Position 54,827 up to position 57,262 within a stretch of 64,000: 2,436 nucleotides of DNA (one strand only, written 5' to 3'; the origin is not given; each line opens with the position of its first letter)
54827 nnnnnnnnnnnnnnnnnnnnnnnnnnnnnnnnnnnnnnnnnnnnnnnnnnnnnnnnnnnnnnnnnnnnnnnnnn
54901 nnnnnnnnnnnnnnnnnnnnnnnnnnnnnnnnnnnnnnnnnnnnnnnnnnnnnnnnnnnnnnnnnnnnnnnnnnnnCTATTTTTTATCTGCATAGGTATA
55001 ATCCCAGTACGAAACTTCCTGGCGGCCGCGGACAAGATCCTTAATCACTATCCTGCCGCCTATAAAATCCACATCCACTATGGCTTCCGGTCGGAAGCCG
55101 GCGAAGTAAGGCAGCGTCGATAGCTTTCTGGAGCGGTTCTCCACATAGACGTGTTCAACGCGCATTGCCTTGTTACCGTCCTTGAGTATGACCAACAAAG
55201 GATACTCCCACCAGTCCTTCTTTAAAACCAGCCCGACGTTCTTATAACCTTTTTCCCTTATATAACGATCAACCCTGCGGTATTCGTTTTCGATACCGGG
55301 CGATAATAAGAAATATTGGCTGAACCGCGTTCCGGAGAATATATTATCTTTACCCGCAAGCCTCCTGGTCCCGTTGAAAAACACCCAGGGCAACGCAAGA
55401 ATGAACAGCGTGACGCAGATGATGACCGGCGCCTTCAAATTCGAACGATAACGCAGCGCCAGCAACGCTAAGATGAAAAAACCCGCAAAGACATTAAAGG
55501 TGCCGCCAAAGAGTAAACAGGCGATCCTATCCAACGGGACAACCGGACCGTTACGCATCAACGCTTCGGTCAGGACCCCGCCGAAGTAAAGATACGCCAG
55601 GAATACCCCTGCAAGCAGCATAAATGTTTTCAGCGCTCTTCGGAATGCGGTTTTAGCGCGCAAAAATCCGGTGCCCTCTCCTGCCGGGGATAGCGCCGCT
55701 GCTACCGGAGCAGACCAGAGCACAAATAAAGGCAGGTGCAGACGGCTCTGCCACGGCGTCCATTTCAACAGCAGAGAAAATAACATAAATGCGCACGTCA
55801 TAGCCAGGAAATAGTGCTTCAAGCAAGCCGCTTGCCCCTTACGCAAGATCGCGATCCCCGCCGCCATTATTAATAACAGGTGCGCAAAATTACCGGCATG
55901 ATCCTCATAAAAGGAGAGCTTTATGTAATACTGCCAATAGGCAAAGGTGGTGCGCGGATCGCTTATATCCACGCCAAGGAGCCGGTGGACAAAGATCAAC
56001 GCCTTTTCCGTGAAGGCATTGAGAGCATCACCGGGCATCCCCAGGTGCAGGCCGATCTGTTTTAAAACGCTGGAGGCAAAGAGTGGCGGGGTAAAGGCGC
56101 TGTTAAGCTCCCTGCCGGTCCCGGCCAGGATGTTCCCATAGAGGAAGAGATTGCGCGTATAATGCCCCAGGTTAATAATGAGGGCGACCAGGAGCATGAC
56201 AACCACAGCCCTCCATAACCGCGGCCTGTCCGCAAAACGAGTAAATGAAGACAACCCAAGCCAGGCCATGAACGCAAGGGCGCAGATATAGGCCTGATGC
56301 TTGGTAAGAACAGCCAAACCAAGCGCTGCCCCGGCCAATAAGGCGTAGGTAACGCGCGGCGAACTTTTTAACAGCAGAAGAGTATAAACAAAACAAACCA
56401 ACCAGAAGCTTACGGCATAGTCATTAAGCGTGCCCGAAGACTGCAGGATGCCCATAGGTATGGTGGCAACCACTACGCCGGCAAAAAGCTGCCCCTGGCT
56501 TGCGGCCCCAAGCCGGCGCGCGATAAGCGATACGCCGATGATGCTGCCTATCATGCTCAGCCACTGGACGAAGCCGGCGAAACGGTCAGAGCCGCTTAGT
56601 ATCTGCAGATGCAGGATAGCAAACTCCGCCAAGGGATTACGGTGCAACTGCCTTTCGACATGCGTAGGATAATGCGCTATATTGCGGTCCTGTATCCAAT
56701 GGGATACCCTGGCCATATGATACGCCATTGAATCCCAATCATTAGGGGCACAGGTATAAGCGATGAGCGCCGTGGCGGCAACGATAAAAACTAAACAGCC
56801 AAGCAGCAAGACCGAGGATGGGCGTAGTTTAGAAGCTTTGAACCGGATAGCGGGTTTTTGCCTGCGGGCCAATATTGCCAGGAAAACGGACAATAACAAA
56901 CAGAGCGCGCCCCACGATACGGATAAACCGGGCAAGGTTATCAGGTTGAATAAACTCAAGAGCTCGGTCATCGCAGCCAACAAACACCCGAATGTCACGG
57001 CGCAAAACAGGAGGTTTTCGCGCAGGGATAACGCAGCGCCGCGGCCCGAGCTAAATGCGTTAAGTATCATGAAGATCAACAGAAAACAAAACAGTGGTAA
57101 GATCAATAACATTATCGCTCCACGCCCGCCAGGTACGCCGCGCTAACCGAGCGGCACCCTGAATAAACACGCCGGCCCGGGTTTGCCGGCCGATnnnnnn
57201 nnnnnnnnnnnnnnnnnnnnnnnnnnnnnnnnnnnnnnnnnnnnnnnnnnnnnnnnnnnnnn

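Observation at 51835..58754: Five-gene lipid-linked glycosylation operon: membrane protein, GT-C transferase, GT2 polyprenyl-P-sugar synthase, Glf-like flavoprotein, SGNH hydrolase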

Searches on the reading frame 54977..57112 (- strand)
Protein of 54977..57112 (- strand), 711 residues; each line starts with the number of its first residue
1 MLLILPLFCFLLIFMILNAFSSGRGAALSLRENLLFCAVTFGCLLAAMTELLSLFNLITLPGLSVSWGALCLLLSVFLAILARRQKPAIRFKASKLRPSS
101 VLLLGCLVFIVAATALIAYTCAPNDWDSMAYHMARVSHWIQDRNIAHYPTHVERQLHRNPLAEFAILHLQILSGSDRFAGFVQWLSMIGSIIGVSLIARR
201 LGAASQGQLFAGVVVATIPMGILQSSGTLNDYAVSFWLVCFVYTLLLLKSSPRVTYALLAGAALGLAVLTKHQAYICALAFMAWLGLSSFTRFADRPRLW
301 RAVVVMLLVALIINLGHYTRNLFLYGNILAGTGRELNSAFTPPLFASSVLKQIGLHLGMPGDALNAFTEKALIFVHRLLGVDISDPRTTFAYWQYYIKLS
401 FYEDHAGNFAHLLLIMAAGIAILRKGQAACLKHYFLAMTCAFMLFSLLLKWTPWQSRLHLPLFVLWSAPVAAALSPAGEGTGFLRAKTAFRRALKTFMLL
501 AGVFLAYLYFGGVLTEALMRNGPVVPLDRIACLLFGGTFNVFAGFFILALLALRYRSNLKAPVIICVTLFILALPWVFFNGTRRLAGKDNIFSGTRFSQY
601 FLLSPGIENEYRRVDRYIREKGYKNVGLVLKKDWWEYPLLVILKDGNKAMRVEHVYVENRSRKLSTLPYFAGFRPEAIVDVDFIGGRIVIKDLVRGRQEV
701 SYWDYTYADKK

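Call 4: search_protein_families(library=pfam, proteins=[window:54977-57112:-], max_evalue=0.01)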
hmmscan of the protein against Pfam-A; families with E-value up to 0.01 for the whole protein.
window:54977-57112:- (711 aa): 1 family
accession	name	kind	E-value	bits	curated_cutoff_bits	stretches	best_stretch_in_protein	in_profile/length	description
PF13231.12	PMT_2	-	4.3e-07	30.7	26.1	1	167-310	12-154/160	Dolichyl-phosphate-mannose-protein mannosyltransferase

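Call 5: search_protein_families(library=ncbifam, proteins=[window:54977-57112:-], max_evalue=0.01)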
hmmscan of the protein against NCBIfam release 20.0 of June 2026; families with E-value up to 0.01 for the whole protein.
window:54977-57112:- (711 aa): 0 families

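Call 11: search_solved_structures(query=window:54977-57112:-, max_evalue=1)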
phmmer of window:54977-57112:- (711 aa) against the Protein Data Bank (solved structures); distinct sequences matched with E-value up to 1: 1.
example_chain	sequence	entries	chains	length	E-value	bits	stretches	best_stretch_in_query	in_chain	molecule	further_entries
8c54_A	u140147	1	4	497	0.2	13.1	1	264-336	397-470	Succinate semialdehyde dehydrogenase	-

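Call 29: find_homologous_proteins(query=window:54977-57112:-, max_evalue=0.001)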
Query window:54977-57112:- (711 aa): 1032 proteins with E <= 0.001 among 8000 candidates; the best 120 are listed.
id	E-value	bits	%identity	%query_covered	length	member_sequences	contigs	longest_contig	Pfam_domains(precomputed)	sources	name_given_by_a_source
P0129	0.0e+0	1591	100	100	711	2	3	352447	PF13231.13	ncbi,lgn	-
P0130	2.0e-180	620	44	96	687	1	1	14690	PF13231.13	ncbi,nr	ncbi:MAG: glycosyltransferase family 39 protein [Candidatus Omnitrophica bacterium]|nr:glycosyltrans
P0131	1.2e-179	617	44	99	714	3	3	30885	PF13231.13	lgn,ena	-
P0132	1.8e-154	534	42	100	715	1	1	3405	PF13231.13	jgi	jgi:4-amino-4-deoxy-L-arabinose transferase-like glycosyltransferase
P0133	1.9e-153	531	49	63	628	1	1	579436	PF13231.13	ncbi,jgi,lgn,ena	ncbi:MAG: glycosyltransferase family 39 protein [Candidatus Omnitrophota bacterium]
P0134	4.1e-151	523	41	99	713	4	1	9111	PF13231.13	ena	-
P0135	4.5e-151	523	41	99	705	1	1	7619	PF13231.13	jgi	jgi:4-amino-4-deoxy-L-arabinose transferase-like glycosyltransferase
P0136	8.7e-151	522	43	96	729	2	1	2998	PF13231.13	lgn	-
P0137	2.5e-148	514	42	93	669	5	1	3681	PF13231.13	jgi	jgi:4-amino-4-deoxy-L-arabinose transferase-like glycosyltransferase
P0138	1.4e-147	511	40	98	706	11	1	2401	PF13231.13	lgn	-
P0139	3.2e-145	503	41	96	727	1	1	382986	PF13231.13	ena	-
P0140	8.5e-145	502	48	67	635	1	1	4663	PF13231.13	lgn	-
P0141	6.7e-143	496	47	67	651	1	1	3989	PF13231.13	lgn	-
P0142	4.4e-142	493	47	67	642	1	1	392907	PF13231.13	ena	-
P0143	1.3e-141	491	36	99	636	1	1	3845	-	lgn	-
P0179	1.6e-129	451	42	67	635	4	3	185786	PF13231.13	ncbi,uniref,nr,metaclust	ncbi:ArnT family glycosyltransferase [Candidatus Magnetominusculus xianensis]|uniref:4-amino-4-deoxy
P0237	1.5e-122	428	40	72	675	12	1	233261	PF13231.13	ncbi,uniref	ncbi:hypothetical protein [Nostoc sp.]|uniref:hypothetical protein n=1 Tax=Nostoc sp. TaxID=1180 Rep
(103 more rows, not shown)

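Call 39: find_encoding_contigs(protein=P0237, flank=8000, max_places=1)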
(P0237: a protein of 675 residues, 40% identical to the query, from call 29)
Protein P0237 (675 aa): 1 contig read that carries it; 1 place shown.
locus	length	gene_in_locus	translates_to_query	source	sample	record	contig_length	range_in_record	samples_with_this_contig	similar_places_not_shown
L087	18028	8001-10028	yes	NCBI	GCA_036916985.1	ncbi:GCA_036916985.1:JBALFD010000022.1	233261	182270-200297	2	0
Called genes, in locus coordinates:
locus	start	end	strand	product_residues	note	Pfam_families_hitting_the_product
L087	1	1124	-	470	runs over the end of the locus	PF01425:Amidase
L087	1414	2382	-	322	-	PF03239:FTR1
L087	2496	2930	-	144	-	PF00210:Ferritin, PF02915:Rubrerythrin (faint)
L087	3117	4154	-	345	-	PF12836:HHH_3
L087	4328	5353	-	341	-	PF07732:Cu-oxidase_3, PF07731:Cu-oxidase_2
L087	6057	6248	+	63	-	PF09489:CbtB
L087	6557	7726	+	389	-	-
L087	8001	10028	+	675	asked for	PF13231:PMT_2 (weak)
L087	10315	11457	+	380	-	PF04055:Radical_SAM, PF19288:CofH_C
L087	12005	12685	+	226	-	PF01569:PAP2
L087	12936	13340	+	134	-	PF13326:PSII_Pbs27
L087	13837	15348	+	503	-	PF02638:GHL10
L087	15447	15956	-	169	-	PF07931:CPT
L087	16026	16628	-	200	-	PF12804:NTP_transf_3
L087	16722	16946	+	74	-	-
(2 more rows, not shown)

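Call 40: find_encoding_contigs(protein=P0179, flank=8000, max_places=1)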
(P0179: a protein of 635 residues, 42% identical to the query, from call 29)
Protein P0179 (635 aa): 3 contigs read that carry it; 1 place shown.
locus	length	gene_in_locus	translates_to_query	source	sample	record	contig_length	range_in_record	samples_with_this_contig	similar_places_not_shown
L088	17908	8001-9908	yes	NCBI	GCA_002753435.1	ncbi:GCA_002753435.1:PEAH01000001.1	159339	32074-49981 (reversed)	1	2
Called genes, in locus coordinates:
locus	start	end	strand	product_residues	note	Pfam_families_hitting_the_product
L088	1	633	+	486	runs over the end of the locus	-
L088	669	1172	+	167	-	PF05685:Uma2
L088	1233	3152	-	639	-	PF11845:Tll0287-like, PF13188:PAS_8 (faint), PF00989:PAS, PF08448:PAS_4 (weak), PF13426:PAS_9, PF07536:HWE_HK (weak), PF07568:HisKA_2, PF02518:HATPase_c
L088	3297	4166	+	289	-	PF13649:Methyltransf_25 (weak)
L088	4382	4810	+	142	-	PF02566:OsmC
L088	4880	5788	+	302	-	PF00291:PALP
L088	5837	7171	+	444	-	PF03446:NAD_binding_2, PF03721:UDPG_MGDP_dh_N, PF00984:UDPG_MGDP_dh, PF03720:UDPG_MGDP_dh_C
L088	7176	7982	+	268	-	PF13489:Methyltransf_23, PF13847:Methyltransf_31 (faint), PF08241:Methyltransf_11, PF08242:Methyltransf_12, PF13649:Methyltransf_25 (weak)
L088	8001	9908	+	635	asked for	PF13231:PMT_2 (weak)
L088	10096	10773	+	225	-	PF00117:GATase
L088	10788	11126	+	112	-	PF00543:P-II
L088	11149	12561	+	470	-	PF03951:Gln-synt_N, PF00120:Gln-synt_C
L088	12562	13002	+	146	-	PF02481:DNA_processg_A (weak), PF18306:LDcluster4, PF03641:Lysine_decarbox (weak)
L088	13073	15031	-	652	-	-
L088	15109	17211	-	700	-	-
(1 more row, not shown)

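Call 51: search_solved_structures(query=A4, max_evalue=10)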
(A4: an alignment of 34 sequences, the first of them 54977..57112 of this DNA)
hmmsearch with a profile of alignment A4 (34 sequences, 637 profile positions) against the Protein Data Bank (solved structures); distinct sequences matched with E-value up to 10: 1.
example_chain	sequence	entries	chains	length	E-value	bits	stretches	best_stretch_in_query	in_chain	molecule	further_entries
9c3c_b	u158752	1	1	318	0.68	11.3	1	98-133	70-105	Beta-sarcoglycan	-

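Call 87: find_encoding_contigs(protein=P0131, flank=8000, max_places=1)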
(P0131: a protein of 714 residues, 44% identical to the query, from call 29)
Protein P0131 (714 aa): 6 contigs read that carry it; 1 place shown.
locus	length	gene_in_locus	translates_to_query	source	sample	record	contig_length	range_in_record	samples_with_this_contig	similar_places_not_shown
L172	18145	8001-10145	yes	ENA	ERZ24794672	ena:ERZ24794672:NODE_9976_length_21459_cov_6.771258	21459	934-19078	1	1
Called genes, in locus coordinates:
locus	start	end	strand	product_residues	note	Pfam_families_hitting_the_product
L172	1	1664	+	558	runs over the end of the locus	PF02878:PGM_PMM_I, PF02879:PGM_PMM_II (weak), PF02880:PGM_PMM_III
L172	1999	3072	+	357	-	PF06071:YchF-GTPase_C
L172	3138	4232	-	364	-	PF03060:NMO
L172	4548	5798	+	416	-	PF00270:DEAD, PF04851:ResIII, PF00271:Helicase_C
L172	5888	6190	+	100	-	-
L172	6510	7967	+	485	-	PF01266:DAO (faint), PF01494:FAD_binding_3 (weak), PF07992:Pyr_redox_2 (faint), PF12831:FAD_oxidored (faint), PF13450:NAD_binding_8, PF13738:Pyr_redox_3 (weak), PF01593:Amino_oxidase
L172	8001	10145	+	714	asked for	PF13231:PMT_2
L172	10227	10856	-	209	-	PF04989:RMNT_CmcI, PF13578:Methyltransf_24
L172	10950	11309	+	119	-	-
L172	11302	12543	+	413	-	PF00890:FAD_binding_2 (faint), PF01134:GIDA (faint), PF01266:DAO (faint), PF03486:HI0933_like, PF07992:Pyr_redox_2, PF12831:FAD_oxidored, PF13738:Pyr_redox_3 (faint), PF22780:HI0933_like_1st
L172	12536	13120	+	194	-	PF02545:Maf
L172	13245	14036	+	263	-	PF01791:DeoC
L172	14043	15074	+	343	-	PF08240:ADH_N, PF16912:Glu_dehyd_C (weak), PF00107:ADH_zinc_N, PF13602:ADH_zinc_N_2 (weak)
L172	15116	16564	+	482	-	PF02310:B12-binding, PF04055:Radical_SAM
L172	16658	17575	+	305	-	PF01467:CTP_transf_like, PF01583:APS_kinase, PF06414:Zeta_toxin (weak), PF08433:KTI12, PF13238:AAA_18 (weak), PF13671:AAA_33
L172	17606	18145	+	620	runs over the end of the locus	PF00324:AA_permease, PF13520:AA_permease_2, PF00359:PTS_EIIA_2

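Call 88: find_encoding_contigs(protein=P0139, flank=8000, max_places=1)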
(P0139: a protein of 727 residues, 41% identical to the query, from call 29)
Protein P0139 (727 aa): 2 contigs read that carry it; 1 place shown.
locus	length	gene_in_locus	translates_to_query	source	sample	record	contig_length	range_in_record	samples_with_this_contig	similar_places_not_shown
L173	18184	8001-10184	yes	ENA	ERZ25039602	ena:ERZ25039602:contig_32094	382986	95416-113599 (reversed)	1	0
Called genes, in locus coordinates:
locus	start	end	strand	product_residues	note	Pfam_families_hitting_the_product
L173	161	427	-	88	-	PF00437:T2SSE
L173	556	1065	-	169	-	PF00437:T2SSE, PF25199:nSTAND_NTPase5 (faint)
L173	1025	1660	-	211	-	PF05157:MshEN, PF00437:T2SSE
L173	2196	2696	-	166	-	PF02518:HATPase_c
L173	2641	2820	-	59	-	PF00512:HisKA (weak)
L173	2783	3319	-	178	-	PF00672:HAMP, PF00512:HisKA (weak)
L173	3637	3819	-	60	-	PF00486:Trans_reg_C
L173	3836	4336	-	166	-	PF00072:Response_reg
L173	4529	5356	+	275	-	PF00795:CN_hydrolase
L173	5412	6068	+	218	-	PF10502:Peptidase_S26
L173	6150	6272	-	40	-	-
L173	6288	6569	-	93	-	PF01687:Flavokinase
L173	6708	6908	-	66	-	PF06574:FAD_syn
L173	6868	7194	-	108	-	PF06574:FAD_syn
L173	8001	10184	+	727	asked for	PF13231:PMT_2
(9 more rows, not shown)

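Call 105: predict_structure(alignment_id=A4)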
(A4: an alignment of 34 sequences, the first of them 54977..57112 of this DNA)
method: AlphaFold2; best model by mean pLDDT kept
length: 711 residues; sequences in the alignment: 34
mean_pLDDT: 83.3   pTM: 0.87
mean pLDDT of the five models: 83.3, 82.9, 82.2, 81.8, 81.6
residues with pLDDT >= 90: 386; 70-90: 189; 50-70: 69; < 50: 67
segments of 3 or more residues with pLDDT < 50: 479-486, 514-525, 527-529, 531-542, 685-687, 692-711
pLDDT, mean of each block of 10 residues (from residue 1): 94 93 74 96 97 95 98 97 80 77 92 95 89 94 88 87 96 94 97 97 92 97 94 97 95 94 97 92 84 74 94 94 86 82 96 91 88 95 93 87 90 93 84 94 95 92 97 72 47 57 51 44 45 45 52 56 88 91 86 89 88 89 89 87 76 89 78 84 56 37 29 27
secondary structure, 60 per line:
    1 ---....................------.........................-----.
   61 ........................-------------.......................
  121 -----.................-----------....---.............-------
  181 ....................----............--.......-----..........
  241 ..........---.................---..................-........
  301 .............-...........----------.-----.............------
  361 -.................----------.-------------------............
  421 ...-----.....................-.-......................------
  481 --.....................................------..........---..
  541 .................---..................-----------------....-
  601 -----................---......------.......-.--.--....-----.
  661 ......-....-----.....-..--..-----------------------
elements in order (helices of 4 or more, strands of 3 or more residues): H4-23 H30-54 H60-84 H98-120 H126-142 H154-157 H161-173 H181-200 H205-216 H219-225 H231-250 H254-270 H274-291 H293-313 H315-325 H342-354 H362-378 H409-423 H429-448 H453-474 H483-519 H526-535 H539-557 H561-578 H596-599 H606-621 E625-630 H637-643 E651-654 H660-666 H668-671 E677-681

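Call 109: fold_search(model_id=the predicted structure, library=pdb)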
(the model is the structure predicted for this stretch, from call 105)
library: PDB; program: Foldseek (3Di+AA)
matches with E <= 10: 232; with E <= 0.001: 10
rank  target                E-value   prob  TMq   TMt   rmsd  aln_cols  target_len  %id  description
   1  5f15                  6.6e-07  1.00  0.48  0.60   6.8       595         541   13  Crystal Structure of ArnT from Cupriavidus metallidurans bound to Undecaprenyl phosphate (released 2016-02-17)
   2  5ezm                  8.3e-06  1.00  0.46  0.58   8.0       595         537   13  Crystal Structure of ArnT from Cupriavidus metallidurans in the apo state (released 2016-02-17)
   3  7bvc_B                5.9e-05  1.00  0.34  0.25  12.2       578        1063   14  Cryo-EM structure of Mycobacterium smegmatis arabinosyltransferase EmbA-EmbB-AcpM2 in complex with ethambutol (released 2020-04-29)
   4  9i5k_A                8.2e-05  1.00  0.34  0.46  14.1       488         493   14  Structure of the Chaetomium thermophilum Pmt4 homodimer (C2 symmetry) (released 2025-12-24)
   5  6x0o                  8.9e-05  1.00  0.36  0.26  12.6       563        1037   14  Single-Particle Cryo-EM Structure of Arabinosyltransferase EmbB from Mycobacterium smegmatis (released 2020-06-10)
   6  7bx8_A                2.9e-04  1.00  0.35  0.25  11.2       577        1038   14  Mycobacterium smegmatis arabinosyltransferase complex EmbB2-AcpM2 in symmetric "resting state" (released 2020-05-27)
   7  7bvc_A                3.8e-04  1.00  0.38  0.26  10.8       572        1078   13  Cryo-EM structure of Mycobacterium smegmatis arabinosyltransferase EmbA-EmbB-AcpM2 in complex with ethambutol (released 2020-04-29)
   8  7bvf_A                4.0e-04  1.00  0.39  0.27   9.8       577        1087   13  Cryo-EM structure of Mycobacterium tuberculosis arabinosyltransferase EmbA-EmbB-AcpM2 in complex with ethambutol (released 2020-04-29)
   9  7bve_A                5.6e-04  1.00  0.37  0.27   9.9       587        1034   13  Cryo-EM structure of Mycobacterium smegmatis arabinosyltransferase EmbC2-AcpM2 in complex with ethambutol (released 2020-04-29)
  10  7bwr_A                6.8e-04  1.00  0.36  0.26  11.4       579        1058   14  Mycobacterium smegmatis arabinosyltransferase complex EmbB2-AcpM2 in substrate DPA bound asymmetric "active state" (released 2020-05-27)
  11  6p25_A                2.0e-03  1.00  0.25  0.25   9.4       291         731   16  Structure of S. cerevisiae protein O-mannosyltransferase Pmt1-Pmt2 complex bound to the sugar donor and a peptide acce (released 2019-07-10)
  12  6p25_B                2.3e-03  1.00  0.25  0.25   9.6       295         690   17  Structure of S. cerevisiae protein O-mannosyltransferase Pmt1-Pmt2 complex bound to the sugar donor and a peptide acce (released 2019-07-10)
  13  7bvh_A                2.4e-03  1.00  0.37  0.27   9.9       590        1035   12  Crystal structure of arabinosyltransferase EmbC2-AcpM2 complex from Mycobacterium smegmatis complexed with di-arabinos (released 2020-04-29)
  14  7oci_F                2.6e-03  1.00  0.37  0.41  15.2       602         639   12  Cryo-EM structure of yeast Ost6p containing oligosaccharyltransferase complex (released 2022-02-16)
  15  9i5l_A                2.7e-03  1.00  0.26  0.26   8.4       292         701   14  Structure of the Chaetomium thermophilum Pmt4 homodimer (C1 symmetry) (released 2025-12-24)
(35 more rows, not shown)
